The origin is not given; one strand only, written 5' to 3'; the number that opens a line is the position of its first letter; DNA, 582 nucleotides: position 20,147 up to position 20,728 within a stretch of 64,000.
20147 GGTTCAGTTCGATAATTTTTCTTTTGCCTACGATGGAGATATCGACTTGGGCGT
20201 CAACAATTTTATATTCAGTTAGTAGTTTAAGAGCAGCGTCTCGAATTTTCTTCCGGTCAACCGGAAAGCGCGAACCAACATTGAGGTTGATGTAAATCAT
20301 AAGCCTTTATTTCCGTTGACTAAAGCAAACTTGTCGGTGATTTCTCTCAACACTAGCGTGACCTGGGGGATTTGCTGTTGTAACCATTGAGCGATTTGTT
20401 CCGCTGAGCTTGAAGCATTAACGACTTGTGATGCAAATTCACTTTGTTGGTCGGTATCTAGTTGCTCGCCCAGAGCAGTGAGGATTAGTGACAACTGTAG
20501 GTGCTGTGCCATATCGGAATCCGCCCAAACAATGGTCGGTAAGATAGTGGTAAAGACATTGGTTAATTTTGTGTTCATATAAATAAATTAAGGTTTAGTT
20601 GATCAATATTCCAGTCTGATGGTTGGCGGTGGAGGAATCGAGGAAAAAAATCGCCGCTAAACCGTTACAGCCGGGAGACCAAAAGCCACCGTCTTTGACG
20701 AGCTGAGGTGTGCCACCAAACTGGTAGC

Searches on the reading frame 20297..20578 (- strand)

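Call 37: search_protein_families(library=pfam, proteins=[window:20297-20578:-], max_evalue=0.01)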
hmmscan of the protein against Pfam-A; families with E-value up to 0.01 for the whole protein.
window:20297-20578:- (93 aa): 1 family
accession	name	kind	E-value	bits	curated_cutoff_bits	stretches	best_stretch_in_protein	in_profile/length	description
PF18908.5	DUF5663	-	0.0046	17.9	23.7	1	36-85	34-81/84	Protein of unknown function (DUF5663)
